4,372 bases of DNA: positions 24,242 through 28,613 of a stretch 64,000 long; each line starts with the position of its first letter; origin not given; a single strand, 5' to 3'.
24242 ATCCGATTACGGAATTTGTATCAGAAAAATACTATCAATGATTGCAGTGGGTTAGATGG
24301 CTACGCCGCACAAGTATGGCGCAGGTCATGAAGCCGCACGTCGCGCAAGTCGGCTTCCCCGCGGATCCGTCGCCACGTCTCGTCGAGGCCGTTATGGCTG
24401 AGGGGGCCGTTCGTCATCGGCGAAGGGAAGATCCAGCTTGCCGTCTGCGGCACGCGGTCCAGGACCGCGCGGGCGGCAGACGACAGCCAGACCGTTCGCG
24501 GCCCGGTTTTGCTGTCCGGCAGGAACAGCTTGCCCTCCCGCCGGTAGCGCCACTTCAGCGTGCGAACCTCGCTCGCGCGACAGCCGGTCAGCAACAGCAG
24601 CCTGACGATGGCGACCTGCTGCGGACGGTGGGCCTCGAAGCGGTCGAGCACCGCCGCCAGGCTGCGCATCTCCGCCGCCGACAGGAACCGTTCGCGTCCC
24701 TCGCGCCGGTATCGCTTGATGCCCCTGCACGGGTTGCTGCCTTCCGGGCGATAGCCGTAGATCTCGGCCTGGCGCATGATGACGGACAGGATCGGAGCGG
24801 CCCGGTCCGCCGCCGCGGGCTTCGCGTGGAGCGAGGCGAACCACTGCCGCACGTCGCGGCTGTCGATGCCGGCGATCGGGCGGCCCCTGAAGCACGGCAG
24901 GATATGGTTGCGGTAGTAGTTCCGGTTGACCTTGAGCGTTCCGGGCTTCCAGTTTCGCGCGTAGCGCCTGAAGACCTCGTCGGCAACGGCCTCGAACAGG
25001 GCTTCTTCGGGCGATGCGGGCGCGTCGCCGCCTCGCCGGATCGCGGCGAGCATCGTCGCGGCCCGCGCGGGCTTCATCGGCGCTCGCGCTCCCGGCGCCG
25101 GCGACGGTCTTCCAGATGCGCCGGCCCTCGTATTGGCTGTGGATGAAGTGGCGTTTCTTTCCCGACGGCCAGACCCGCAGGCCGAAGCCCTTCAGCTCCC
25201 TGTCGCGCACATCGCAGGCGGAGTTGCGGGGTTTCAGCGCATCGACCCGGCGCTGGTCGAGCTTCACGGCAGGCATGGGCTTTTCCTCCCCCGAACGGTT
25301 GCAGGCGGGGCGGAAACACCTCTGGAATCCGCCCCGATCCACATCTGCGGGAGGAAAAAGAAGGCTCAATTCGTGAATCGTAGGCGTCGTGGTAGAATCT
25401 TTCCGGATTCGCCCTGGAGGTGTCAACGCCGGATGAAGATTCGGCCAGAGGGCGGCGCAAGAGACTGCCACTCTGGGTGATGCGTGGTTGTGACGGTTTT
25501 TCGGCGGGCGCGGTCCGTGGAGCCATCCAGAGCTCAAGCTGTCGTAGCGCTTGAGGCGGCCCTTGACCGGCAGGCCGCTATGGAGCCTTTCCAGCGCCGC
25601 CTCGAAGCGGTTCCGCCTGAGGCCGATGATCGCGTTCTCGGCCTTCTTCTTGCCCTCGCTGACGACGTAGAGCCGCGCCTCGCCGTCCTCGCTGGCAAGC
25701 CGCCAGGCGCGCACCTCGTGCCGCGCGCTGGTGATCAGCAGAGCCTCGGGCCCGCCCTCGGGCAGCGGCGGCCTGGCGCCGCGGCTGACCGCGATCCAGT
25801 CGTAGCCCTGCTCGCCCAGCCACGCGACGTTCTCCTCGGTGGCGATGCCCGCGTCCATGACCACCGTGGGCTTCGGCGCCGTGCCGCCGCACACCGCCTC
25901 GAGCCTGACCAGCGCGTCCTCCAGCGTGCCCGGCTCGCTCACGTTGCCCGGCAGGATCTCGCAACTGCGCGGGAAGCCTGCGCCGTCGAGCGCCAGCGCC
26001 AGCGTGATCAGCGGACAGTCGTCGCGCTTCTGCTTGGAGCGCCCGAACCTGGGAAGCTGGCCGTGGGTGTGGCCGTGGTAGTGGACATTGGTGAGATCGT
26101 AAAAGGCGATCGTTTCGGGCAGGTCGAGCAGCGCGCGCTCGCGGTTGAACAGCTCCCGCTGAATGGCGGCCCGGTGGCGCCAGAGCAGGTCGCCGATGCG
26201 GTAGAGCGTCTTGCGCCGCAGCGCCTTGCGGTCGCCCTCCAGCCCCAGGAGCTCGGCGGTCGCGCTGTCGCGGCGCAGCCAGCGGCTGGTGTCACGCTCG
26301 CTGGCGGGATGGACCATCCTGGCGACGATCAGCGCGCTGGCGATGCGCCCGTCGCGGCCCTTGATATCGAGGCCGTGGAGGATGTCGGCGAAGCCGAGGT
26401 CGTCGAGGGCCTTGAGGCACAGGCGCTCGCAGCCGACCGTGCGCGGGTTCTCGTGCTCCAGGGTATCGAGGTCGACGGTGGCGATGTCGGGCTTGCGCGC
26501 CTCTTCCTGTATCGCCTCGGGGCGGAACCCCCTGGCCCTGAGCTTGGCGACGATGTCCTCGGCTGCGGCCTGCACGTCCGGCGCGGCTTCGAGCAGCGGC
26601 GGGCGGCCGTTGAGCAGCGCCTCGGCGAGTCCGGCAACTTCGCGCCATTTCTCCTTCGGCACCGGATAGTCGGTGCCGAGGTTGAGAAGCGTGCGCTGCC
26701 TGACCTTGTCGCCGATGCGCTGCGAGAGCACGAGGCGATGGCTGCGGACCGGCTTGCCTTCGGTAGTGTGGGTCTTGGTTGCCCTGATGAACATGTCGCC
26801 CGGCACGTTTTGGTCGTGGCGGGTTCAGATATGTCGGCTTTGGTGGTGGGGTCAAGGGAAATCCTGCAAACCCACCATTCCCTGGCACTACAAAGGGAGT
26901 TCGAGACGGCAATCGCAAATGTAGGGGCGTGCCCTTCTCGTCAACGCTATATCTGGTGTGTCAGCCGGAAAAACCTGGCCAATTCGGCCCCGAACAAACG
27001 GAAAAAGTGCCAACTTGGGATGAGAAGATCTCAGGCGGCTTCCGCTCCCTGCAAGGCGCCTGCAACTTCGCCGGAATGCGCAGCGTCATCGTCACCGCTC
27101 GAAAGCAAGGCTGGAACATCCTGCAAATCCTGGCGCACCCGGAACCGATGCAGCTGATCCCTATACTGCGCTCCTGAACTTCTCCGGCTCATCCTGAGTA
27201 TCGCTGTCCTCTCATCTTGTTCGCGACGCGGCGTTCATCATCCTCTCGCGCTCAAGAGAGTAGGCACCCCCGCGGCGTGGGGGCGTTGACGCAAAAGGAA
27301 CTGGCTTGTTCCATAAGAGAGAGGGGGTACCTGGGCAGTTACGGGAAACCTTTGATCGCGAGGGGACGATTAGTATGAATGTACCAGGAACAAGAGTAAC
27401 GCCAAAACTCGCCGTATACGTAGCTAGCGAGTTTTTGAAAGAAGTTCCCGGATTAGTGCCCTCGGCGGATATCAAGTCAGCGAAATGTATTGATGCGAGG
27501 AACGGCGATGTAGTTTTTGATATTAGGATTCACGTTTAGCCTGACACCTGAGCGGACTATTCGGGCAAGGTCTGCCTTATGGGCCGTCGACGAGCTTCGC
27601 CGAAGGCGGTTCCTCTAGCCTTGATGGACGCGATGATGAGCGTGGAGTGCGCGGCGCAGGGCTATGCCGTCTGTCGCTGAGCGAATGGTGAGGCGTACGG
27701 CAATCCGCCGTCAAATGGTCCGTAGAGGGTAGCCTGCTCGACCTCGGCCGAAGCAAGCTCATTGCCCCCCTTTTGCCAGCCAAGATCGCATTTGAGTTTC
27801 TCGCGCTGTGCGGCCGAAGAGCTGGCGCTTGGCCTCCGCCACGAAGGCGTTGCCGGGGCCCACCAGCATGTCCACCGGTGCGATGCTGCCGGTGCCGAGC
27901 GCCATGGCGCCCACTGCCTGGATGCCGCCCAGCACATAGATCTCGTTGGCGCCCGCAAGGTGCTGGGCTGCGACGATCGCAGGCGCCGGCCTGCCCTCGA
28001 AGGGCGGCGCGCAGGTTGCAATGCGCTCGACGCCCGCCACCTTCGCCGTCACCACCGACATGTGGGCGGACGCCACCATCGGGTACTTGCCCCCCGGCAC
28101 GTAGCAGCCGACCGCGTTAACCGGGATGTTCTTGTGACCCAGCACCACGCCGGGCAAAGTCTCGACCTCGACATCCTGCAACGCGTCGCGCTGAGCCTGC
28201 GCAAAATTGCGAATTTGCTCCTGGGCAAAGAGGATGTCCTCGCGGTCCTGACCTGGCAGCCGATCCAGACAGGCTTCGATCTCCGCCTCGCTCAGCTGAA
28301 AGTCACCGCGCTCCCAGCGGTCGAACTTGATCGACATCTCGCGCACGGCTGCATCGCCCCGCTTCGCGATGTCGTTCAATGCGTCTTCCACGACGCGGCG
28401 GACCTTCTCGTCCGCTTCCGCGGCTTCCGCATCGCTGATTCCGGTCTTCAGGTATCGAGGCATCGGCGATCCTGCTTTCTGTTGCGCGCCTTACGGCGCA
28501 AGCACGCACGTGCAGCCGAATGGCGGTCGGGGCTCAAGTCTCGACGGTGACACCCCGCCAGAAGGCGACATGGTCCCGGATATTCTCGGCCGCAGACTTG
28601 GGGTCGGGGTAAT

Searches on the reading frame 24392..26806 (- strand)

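Call 35: search_protein_families(library=pfam, proteins=[window:24392-26806:-], max_evalue=0.001)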
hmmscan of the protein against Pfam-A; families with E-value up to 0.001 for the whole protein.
window:24392-26806:- (804 aa): 2 families
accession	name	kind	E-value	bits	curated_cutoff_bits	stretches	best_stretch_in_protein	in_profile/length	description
PF01609.27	DDE_Tnp_1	-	9.4e-05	22.7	23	1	231-338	4-103/200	Transposase DDE domain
PF13356.12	Arm-DNA-bind_3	-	0.00016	22.2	27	1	516-591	1-71/83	Arm DNA-binding domain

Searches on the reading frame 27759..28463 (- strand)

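Call 35: search_protein_families(library=pfam, proteins=[window:27759-28463:-], max_evalue=0.001)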
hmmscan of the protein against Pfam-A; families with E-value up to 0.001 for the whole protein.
window:27759-28463:- (234 aa): 1 family
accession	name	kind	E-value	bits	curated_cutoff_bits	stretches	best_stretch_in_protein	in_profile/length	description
PF00815.25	Histidinol_dh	-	5.2e-64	217.2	27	1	15-219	5-211/411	Histidinol dehydrogenase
